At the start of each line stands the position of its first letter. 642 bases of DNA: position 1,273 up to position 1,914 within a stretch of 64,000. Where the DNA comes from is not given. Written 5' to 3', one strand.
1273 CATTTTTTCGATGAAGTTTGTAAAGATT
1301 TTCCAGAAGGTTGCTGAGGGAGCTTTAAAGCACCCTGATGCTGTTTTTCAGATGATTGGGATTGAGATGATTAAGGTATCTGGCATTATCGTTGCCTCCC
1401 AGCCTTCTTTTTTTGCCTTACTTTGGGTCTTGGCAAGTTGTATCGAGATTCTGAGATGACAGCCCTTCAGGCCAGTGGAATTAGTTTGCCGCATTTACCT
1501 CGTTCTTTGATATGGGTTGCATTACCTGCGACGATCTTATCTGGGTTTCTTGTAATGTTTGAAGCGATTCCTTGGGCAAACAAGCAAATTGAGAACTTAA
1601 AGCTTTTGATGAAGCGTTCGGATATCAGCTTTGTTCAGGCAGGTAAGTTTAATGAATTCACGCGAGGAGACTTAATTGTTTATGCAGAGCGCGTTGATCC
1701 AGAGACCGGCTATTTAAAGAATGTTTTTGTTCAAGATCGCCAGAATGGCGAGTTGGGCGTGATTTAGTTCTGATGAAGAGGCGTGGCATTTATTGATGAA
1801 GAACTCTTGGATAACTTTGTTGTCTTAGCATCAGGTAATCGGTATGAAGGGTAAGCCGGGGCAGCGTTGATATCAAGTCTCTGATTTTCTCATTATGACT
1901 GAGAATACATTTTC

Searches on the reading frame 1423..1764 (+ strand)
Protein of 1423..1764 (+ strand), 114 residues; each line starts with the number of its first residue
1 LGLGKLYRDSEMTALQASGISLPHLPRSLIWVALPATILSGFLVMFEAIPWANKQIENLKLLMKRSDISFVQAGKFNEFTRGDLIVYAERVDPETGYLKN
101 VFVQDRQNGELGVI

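Call 53: search_protein_representatives(protein=window:1423-1764:+)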
Query: 114 residues. Proteins with E-value up to 0.001 (for the whole library): 827; up to 1e-10: 58; up to 1e-30: 2. The best 150 are listed.
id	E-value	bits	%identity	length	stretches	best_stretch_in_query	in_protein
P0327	3.8e-39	149.2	68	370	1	3-114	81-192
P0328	8.7e-35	135.2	67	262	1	3-114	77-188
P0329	2.1e-18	82.5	44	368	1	3-114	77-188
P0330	4.3e-18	81.4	37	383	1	3-113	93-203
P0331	1.0e-17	80.2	41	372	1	1-114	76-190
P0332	2.7e-17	78.9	38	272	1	2-114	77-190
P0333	1.7e-16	76.3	37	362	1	1-113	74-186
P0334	2.1e-16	76.0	40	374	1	3-114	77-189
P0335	7.5e-16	74.2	41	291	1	1-113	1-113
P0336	1.8e-15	73.0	40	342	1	2-110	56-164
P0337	2.4e-15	72.6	41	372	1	2-113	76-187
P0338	8.6e-15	70.8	35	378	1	3-114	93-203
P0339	1.0e-14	70.6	36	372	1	4-114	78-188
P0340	1.1e-14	70.4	36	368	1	2-114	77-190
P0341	1.2e-14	70.3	38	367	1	2-114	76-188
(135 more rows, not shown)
